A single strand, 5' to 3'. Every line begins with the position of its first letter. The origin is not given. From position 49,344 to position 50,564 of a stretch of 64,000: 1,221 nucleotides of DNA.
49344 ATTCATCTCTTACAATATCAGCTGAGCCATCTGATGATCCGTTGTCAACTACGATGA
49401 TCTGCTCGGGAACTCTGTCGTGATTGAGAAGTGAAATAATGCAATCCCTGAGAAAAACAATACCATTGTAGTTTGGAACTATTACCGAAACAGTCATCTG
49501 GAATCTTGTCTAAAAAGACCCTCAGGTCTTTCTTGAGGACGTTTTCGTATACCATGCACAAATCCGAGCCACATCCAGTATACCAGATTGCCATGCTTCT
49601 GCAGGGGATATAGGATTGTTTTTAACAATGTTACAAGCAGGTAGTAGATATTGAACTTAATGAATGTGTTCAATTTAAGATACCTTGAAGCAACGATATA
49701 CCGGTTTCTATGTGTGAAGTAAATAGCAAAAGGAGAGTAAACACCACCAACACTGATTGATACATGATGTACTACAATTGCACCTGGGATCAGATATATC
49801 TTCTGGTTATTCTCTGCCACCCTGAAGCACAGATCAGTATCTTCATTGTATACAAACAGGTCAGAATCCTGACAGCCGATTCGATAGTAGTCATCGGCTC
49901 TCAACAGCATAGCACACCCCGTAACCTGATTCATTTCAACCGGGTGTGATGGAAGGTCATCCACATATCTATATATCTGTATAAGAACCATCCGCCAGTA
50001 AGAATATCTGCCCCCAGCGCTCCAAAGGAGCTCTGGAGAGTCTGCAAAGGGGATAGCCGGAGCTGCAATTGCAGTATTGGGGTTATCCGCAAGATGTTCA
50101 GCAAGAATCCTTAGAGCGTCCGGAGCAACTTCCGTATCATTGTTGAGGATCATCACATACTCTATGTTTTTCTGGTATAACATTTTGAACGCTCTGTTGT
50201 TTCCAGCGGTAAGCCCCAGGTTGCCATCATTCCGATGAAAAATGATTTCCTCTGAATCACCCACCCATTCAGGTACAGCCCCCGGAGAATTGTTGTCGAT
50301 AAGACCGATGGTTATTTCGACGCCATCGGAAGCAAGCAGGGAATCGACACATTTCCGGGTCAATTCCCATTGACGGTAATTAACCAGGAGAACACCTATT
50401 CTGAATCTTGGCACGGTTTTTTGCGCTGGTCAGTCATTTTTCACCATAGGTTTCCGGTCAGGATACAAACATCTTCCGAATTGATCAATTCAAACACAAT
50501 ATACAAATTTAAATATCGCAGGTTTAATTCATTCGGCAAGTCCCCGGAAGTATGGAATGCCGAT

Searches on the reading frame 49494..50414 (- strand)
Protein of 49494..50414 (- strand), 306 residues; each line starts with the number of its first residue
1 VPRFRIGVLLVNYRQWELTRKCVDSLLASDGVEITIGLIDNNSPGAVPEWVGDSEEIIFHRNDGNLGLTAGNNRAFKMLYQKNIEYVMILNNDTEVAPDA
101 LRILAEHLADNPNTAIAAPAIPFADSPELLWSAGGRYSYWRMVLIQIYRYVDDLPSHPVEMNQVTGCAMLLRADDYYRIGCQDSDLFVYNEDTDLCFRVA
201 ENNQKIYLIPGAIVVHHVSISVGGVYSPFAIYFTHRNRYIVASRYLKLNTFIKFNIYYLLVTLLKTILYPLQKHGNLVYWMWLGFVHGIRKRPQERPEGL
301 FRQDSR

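Call 86: search_protein_families(library=pfam, proteins=[window:49494-50414:-], max_evalue=0.001)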
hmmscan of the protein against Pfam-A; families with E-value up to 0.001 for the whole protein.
window:49494-50414:- (306 aa): 2 families
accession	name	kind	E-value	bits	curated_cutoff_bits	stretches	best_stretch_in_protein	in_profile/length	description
PF00535.33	Glycos_transf_2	-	1e-13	52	23.3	1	8-171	2-160/168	Glycosyl transferase family 2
PF13632.12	Glyco_trans_2_3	-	6.1e-09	36.4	27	1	86-284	1-190/198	Glycosyl transferase family group 2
